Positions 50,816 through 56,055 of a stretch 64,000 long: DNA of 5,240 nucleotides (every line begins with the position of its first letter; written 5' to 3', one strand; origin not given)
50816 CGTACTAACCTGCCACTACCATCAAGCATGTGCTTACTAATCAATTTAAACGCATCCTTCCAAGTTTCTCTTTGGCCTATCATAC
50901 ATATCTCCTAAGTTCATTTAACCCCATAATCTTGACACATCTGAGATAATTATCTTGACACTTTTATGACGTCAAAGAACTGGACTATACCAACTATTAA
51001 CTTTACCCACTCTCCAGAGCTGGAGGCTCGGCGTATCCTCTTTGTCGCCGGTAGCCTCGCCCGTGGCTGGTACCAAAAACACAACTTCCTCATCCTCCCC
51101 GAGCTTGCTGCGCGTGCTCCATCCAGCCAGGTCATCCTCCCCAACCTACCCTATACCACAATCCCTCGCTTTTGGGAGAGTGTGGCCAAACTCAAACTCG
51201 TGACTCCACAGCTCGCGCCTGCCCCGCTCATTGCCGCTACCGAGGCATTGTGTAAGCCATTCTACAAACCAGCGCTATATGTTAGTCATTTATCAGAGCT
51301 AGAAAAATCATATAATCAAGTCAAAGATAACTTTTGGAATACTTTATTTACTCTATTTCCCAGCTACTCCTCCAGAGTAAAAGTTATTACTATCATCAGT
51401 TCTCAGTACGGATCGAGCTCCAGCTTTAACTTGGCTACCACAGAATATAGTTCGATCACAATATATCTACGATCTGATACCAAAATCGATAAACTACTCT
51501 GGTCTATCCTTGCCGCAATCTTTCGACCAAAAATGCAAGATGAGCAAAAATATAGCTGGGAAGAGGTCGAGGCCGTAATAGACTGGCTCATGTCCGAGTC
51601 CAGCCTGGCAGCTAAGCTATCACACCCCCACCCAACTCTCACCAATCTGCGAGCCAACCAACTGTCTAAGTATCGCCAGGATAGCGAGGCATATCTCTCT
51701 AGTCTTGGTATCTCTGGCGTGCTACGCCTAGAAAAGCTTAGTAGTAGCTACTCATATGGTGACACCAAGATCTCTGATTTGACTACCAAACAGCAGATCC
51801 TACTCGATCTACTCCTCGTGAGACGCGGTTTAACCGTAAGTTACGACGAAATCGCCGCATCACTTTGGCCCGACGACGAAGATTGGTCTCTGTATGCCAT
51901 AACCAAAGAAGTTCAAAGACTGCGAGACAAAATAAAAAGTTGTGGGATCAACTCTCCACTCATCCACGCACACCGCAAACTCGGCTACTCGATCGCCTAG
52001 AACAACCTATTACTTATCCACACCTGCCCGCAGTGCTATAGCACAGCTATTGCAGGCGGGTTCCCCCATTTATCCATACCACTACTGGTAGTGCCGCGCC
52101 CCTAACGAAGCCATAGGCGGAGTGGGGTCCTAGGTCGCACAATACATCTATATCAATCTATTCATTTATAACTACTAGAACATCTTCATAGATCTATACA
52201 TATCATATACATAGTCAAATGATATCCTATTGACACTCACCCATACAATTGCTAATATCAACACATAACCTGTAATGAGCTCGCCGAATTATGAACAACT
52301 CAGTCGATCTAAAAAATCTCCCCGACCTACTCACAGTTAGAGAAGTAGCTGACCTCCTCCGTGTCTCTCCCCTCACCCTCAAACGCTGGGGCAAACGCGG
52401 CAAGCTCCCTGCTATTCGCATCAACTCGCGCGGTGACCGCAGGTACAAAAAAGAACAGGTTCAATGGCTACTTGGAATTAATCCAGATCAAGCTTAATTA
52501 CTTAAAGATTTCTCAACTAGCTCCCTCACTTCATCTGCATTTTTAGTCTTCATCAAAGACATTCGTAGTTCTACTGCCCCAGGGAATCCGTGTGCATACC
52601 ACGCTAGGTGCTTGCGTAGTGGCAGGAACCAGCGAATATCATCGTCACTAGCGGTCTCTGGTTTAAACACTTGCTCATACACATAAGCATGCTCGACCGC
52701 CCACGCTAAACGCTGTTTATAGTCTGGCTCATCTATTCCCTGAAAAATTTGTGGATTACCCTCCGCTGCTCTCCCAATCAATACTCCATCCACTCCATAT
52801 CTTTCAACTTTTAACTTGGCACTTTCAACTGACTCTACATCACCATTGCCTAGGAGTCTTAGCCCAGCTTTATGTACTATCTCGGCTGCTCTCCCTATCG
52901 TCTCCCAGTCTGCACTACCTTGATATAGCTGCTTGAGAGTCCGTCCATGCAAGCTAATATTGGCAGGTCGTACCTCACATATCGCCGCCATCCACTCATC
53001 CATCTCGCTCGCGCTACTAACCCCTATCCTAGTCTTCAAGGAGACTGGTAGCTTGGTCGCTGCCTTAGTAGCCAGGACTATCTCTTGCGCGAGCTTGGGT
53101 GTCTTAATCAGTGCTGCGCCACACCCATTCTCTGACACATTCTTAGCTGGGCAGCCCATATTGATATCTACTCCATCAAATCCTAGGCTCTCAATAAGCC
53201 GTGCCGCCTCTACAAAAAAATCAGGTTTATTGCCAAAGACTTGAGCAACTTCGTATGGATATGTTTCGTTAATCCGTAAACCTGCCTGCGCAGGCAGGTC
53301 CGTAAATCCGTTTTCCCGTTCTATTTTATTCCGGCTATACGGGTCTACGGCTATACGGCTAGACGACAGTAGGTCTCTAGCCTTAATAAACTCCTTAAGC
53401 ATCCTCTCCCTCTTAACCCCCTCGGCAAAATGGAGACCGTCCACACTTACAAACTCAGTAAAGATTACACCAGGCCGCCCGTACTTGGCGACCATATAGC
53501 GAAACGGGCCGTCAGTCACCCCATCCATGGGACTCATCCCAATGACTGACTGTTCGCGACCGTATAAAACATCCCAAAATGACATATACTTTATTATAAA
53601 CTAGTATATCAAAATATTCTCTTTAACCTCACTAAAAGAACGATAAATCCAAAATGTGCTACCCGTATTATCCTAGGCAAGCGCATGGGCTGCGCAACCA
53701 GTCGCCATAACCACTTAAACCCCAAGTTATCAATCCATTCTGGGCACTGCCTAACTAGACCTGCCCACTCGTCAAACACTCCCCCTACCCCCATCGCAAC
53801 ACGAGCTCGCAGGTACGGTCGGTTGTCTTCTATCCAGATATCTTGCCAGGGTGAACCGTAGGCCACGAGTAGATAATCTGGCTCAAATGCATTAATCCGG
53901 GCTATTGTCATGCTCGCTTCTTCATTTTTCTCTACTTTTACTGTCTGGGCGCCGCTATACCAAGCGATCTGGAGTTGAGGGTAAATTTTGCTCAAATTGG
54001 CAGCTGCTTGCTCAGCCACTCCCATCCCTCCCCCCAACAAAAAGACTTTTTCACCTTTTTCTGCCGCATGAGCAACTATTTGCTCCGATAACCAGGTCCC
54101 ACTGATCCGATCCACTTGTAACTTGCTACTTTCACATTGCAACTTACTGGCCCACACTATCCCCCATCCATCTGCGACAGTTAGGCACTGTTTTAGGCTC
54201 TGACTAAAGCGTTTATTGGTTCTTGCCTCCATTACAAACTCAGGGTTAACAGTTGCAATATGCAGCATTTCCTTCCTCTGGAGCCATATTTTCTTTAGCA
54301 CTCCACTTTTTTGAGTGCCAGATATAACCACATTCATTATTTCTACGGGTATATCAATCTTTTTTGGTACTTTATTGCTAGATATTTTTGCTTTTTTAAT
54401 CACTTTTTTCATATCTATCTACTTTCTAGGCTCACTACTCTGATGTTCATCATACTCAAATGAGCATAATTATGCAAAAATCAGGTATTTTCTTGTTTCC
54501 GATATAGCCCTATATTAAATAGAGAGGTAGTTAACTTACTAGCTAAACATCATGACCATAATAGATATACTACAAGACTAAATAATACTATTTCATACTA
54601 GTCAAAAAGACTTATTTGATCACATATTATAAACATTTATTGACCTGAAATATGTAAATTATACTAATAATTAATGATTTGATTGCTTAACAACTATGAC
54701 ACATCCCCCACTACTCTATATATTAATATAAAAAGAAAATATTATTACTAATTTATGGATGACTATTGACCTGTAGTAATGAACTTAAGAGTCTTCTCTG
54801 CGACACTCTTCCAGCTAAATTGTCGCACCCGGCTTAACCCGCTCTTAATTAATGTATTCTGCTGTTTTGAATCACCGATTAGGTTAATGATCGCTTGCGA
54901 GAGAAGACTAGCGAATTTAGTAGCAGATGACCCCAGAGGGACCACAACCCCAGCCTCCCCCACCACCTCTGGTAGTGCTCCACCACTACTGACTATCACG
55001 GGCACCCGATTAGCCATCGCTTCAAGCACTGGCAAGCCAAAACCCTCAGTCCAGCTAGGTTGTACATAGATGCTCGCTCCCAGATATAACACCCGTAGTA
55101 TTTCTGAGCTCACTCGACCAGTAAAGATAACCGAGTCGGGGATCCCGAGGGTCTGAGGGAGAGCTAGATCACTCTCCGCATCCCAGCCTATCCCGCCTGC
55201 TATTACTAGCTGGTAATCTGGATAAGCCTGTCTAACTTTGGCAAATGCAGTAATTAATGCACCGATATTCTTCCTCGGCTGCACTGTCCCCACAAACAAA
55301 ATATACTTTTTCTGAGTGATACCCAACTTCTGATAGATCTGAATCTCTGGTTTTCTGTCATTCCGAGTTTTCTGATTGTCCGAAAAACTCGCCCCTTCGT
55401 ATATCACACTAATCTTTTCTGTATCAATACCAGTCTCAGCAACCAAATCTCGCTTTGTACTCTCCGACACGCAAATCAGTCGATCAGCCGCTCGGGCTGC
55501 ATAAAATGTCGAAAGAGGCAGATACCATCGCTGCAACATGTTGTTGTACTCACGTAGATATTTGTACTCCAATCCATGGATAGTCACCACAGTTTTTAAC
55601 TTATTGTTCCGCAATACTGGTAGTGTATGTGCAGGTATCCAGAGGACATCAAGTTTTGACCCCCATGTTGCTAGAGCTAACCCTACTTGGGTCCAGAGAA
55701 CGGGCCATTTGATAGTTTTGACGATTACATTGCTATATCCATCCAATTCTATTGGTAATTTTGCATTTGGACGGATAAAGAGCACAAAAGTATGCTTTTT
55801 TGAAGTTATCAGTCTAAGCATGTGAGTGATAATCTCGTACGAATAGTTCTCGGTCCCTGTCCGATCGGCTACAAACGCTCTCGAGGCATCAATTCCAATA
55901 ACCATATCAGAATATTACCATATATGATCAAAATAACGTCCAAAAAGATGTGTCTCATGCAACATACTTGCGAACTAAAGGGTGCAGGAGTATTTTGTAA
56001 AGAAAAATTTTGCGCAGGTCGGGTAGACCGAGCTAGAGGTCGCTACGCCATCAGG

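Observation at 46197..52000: Three paralogous standalone C-terminal OmpR-type wHTH regulators, each divergently paired with an unrelated small gene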

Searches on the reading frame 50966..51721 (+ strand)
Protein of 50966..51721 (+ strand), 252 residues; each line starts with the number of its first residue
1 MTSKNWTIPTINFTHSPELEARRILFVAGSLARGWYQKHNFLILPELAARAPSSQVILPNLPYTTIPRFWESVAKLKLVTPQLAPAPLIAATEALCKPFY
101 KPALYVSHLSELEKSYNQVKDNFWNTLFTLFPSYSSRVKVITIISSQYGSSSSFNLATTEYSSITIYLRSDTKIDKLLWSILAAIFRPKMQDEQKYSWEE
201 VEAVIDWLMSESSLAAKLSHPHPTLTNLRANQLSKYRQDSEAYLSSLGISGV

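Call 53: search_solved_structures(query=A4, max_evalue=10)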
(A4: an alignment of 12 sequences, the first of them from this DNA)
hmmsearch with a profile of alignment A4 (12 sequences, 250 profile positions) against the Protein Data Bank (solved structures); distinct sequences matched with E-value up to 10: 0.

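Call 60: search_protein_representatives(alignment_id=A4)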
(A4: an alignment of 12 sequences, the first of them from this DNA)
Query: 12 sequences, 250 profile positions. Proteins with E-value up to 0.001 (for the whole library): 580; up to 1e-10: 442; up to 1e-30: 195. The best 150 are listed.
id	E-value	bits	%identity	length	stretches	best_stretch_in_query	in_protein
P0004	1.5e-101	355.3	-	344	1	2-249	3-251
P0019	2.8e-91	321.7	-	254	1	3-249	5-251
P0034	1.3e-82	293.3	-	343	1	7-249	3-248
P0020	2.8e-80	285.7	-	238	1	17-248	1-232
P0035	5.0e-79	281.5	-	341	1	1-249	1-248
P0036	4.6e-77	275.1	-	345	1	3-248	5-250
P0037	1.7e-75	270.0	-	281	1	7-248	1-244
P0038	2.3e-74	266.3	-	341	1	1-249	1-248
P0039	5.8e-73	261.7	-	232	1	7-235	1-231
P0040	2.6e-72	259.6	-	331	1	7-248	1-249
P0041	1.5e-71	257.0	-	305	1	5-248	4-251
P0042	2.6e-71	256.3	-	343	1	7-249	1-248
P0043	1.9e-70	253.4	-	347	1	8-249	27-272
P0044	2.1e-70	253.3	-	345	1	7-248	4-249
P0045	2.5e-70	253.1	-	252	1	7-248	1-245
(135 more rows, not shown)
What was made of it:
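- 50966..52000 (+): Regulator C: zincin-like N-domain plus OmpR-type wHTH. Family search (call 60).
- Family size and architecture: 580 clusters at E<=1e-3, nearly all 330-350 aa, so the architecture is fixed (call 60).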

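Call 63: find_related_loci(query=A4, collection=genome_contigs, flank=4000)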
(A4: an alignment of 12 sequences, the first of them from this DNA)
Query A4 (252 aa) in genome_contigs; peptide patterns used: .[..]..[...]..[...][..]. (x = any residue, [..] = any of these).
43 stretches matched a pattern; 14 encode a relative of the query (tblastn E <= 1e-3); 14 distinct loci.
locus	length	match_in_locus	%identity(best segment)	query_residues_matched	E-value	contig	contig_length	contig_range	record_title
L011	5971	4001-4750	66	1-252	5e-110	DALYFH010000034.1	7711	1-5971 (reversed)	MAG TPA_asm: Candidatus Woesebacteria bacterium isolate CTOTU14276 NODE_2484_length_7711_cov_3.970742, whole genome shot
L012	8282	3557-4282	35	7-249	3e-43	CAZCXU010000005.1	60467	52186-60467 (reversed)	MAG TPA_asm: uncultured Gammaproteobacteria bacterium isolate SRP170004_co1_29 genome assembly, contig: NODE_591_length_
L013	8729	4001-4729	30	13-252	1e-33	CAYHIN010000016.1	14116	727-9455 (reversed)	MAG TPA_asm: uncultured Gammaproteobacteria bacterium isolate ERP119705_co13_445 genome assembly, contig: NODE_5402_leng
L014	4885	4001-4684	28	15-248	5e-33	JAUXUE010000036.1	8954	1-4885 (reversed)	MAG: Candidatus Amesbacteria bacterium isolate C13_metabat.bin.65 C13_k141_120408, whole genome shotgun sequence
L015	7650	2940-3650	34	15-248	5e-33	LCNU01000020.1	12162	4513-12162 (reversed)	MAG: Candidatus Amesbacteria bacterium GW2011_GWC1_47_15 UX86_C0020, whole genome shotgun sequence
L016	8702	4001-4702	30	16-248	5e-32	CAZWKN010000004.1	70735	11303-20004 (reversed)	MAG TPA_asm: uncultured Gammaproteobacteria bacterium isolate SRP192515_co1_359 genome assembly, contig: NODE_228_length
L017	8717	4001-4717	31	15-249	2e-30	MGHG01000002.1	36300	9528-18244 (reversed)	MAG: Candidatus Woesebacteria bacterium RIFCSPLOWO2_01_FULL_39_23 rifcsplowo2_01_scaffold_2730, whole genome shotgun seq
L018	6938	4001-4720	30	15-252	6e-30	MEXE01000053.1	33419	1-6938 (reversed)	MAG: Candidatus Amesbacteria bacterium RBG_19FT_COMBO_48_16 rbg_19ft_combo_scaffold_884, whole genome shotgun sequence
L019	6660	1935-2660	29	15-250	3e-27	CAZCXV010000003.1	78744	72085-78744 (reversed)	MAG TPA_asm: uncultured Gammaproteobacteria bacterium isolate SRP062349_co2_267 genome assembly, contig: NODE_199_length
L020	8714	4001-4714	27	15-249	4e-26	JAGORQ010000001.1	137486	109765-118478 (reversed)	Candidatus Shapirobacteria bacterium isolate Gw_Eff_bin_278 Gw_Eff_123_length_137486_cov_4.907920, whole genome shotgun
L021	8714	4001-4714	28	15-249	6e-26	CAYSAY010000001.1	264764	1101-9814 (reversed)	MAG TPA_asm: uncultured Gammaproteobacteria bacterium isolate ERP113451_co1_283 genome assembly, contig: NODE_7_length_2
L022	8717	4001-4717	24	15-249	3e-23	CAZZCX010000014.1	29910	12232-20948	MAG TPA_asm: uncultured Gammaproteobacteria bacterium isolate SRP173033_co1_414 genome assembly, contig: NODE_2292_lengt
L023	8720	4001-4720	30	15-250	1e-31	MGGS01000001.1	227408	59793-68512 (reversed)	MAG: Candidatus Woesebacteria bacterium RIFCSPHIGHO2_02_FULL_42_20 rifcsphigho2_02_scaffold_107, whole genome shotgun se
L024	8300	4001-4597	32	18-218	6e-19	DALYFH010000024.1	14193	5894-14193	MAG TPA_asm: Candidatus Woesebacteria bacterium isolate CTOTU14276 NODE_919_length_14193_cov_4.033951, whole genome shot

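Call 73: search_protein_families(library=pfam, alignment_id=A4, max_evalue=10)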
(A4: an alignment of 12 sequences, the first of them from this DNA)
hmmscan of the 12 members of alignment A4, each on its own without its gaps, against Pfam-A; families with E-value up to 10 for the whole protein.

A. member 1, seq(252 aa): 2 families
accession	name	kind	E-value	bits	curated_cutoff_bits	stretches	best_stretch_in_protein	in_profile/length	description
PF23339.1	PTHB1_CtH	-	0.0002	21.9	27.9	1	180-228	7-57/77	PTHB1 C-terminal helix bundle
PF10297.14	Hap4_Hap_bind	-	0.29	11.7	21.1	1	2-9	1-8/17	Minimal binding motif of Hap4 for binding to Hap2/3/5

B. families by the number of members that match (of 12 scanned): 8 families
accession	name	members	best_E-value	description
PF23339.1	PTHB1_CtH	2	4.5e-06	PTHB1 C-terminal helix bundle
PF03008.20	DUF234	1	0.09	Archaea bacterial proteins of unknown function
PF19292.4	KPBB_C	1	0.11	Phosphorylase b kinase C-terminal domain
PF02383.23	Syja_N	1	0.12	SacI homology domain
PF17390.7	Bac_rhamnosid_C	1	0.18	Bacterial alpha-L-rhamnosidase C-terminal domain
PF18369.6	PKS_DE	1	0.19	Polyketide synthase dimerisation element domain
PF06729.17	CENP-R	1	0.19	Kinetochore component, CENP-R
PF10297.14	Hap4_Hap_bind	1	0.29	Minimal binding motif of Hap4 for binding to Hap2/3/5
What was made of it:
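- Tried and rejected: A/C N-domain: profile search against PDB sequences and member-by-member Pfam scans found nothing (calls 53, 73).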

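Call 105: find_related_loci(query=A4, collection=viral_contigs, flank=3000)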
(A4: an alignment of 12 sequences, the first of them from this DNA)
Query A4 (252 aa) in viral_contigs; peptide patterns used: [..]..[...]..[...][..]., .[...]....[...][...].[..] (x = any residue, [..] = any of these).
18 stretches matched a pattern, but none encodes a relative of the query by tblastn (E <= 1e-3).

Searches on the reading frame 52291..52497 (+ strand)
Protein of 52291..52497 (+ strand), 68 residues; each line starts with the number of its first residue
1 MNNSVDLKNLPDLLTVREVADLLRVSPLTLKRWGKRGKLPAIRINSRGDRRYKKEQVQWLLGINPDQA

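Call 10: search_protein_families(library=ncbifam, proteins=[window:52291-52497:+], max_evalue=1)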
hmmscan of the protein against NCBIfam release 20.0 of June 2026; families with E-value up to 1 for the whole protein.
window:52291-52497:+ (68 aa): 13 families
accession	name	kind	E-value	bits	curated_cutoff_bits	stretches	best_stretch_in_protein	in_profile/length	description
NF033787.1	HTH_BldC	subfamily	1.7e-12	47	77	1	13-61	2-49/49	BldC family transcriptional regulator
TIGR01764.1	excise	domain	1.2e-08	35.2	28.8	1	13-58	1-44/49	excisionase family DNA-binding protein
NF033518.0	transpos_IS607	equivalog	1.6e-05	24.5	110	1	18-64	2-47/187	IS607 family transposase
NF047737.1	antiphage_MADS1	equivalog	4.5e-05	23.6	80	1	12-57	2-45/49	methylation-associated defense system helix-turn-helix domain-containing protein MAD1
NF009648.0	PRK13182.1-4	equivalog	0.0081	16.2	170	1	17-60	4-46/184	chromosome-anchoring protein RacA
TIGR03453.1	partition_RepA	equivalog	0.0083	15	348.45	1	14-59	34-79/387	plasmid partitioning protein RepA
NF046037.1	carphisopro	domain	0.023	14.9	38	1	16-44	11-39/54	carph-isopro domain-containing protein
NF040522.1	VC1465_fam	subfamily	0.028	14.5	70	1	14-35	10-31/111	VC1465 family Xer recombination activation factor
NF033499.1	Xis_Gifsy_1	exception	0.04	14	60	1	12-37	7-32/92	excisionase Xis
NF052513.1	TransRegCarH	equivalog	0.05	12.9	400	1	14-62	7-55/274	HTH-type transcriptional repressor CarH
NF047375.1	HeatShock_HspR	equivalog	0.063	13.3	105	1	14-62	4-51/92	heat shock protein transcriptional repressor HspR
NF009647.0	PRK13182.1-2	equivalog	0.067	13.2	165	1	16-63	7-53/176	chromosome-anchoring protein RacA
NF041849.1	trans_regNmlR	equivalog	0.19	11.8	175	1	15-60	2-47/117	stress response transcriptional regulator NmlR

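Call 49: search_protein_families(library=padloc, proteins=[window:52291-52497:+], max_evalue=0.1)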
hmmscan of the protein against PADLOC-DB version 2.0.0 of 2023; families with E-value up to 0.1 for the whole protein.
window:52291-52497:+ (68 aa): 1 family
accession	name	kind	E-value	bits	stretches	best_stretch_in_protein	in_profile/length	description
PDLC04133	mad1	-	1.9e-11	42.1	1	13-61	5-51/60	mads_1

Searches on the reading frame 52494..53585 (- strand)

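Call 98: search_protein_families(library=ncbifam, proteins=[window:52494-53585:-], max_evalue=0.00001)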
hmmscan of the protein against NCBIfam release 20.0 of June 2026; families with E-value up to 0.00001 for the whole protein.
window:52494-53585:- (363 aa): 8 families
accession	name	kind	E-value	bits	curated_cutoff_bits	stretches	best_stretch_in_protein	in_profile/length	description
TIGR00737.1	nifR3_yhdG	equivalog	1.2e-62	212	293.3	1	104-360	57-314/319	tRNA dihydrouridine synthase DusB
NF008774.0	PRK11815.1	equivalog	3.9e-31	108.2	269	1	115-353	72-316/337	tRNA dihydrouridine(20/20a) synthase DusA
NF007838.0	PRK10550.1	equivalog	2.5e-27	95.7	395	1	115-358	68-308/312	tRNA dihydrouridine(16) synthase DusC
TIGR00742.1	yjbN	subfamily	1.9e-24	86.6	397.2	1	115-361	60-313/318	tRNA dihydrouridine(20/20a) synthase DusA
TIGR00736.1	nifR3_rel_arch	hypoth_equivalog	7.9e-08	32.1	218.7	1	137-274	94-223/231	MJ0144 family RNA dihydrouridine synthase-like protein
NF005574.0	PRK07259.1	equivalog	3.1e-07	29.6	269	1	113-195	98-177/304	dihydroorotate dehydrogenase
NF006183.0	PRK08318.1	equivalog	6.2e-07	28.5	335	1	117-184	107-174/422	NAD-dependent dihydropyrimidine dehydrogenase subunit PreA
TIGR01037.2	pyrD_sub1_fam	subfamily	9.8e-07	28.1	270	1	112-190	93-169/300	dihydroorotate dehydrogenase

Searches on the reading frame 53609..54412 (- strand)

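Call 97: search_protein_families(library=pfam, proteins=[window:53609-54412:-], max_evalue=0.001)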
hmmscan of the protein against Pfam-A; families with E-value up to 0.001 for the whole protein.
window:53609-54412:- (267 aa): 1 family
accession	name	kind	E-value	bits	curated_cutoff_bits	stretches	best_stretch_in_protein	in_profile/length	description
PF03808.19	Glyco_tran_WecG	-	3.9e-47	160.6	27.4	1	77-247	3-166/168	Glycosyl transferase WecG/TagA/CpsF family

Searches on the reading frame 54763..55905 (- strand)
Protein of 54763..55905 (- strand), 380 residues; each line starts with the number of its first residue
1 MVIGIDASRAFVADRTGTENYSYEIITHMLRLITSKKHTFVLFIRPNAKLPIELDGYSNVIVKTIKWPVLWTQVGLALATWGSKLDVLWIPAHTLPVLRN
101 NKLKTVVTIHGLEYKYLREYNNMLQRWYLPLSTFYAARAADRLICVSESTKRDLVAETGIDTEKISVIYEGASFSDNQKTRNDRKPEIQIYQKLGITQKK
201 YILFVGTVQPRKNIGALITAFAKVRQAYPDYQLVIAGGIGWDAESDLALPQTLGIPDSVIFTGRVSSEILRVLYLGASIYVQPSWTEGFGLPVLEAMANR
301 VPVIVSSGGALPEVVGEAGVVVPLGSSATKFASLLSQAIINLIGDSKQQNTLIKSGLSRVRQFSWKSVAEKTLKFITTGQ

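Call 97: search_protein_families(library=pfam, proteins=[window:54763-55905:-], max_evalue=0.001)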
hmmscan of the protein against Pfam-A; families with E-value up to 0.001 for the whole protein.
window:54763-55905:- (380 aa): 5 families
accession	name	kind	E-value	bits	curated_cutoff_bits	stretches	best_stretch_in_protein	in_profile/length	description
PF00534.26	Glycos_transf_1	-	5.4e-32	111.1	26.4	1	192-354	7-167/172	Glycosyl transferases group 1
PF13692.12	Glyco_trans_1_4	-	1.5e-28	100.2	27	1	200-337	2-138/142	Glycosyl transferases group 1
PF13439.12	Glyco_transf_4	-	1.2e-13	51.9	28.5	1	84-171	72-165/170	Glycosyltransferase Family 4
PF20706.3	GT4-conflict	-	3.4e-10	39.9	26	1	187-370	193-383/385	Family 4 Glycosyltransferase in conflict systems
PF13579.12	Glyco_trans_4_4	-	2.7e-06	28.2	29.7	1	100-169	92-156/158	Glycosyl transferase 4-like domain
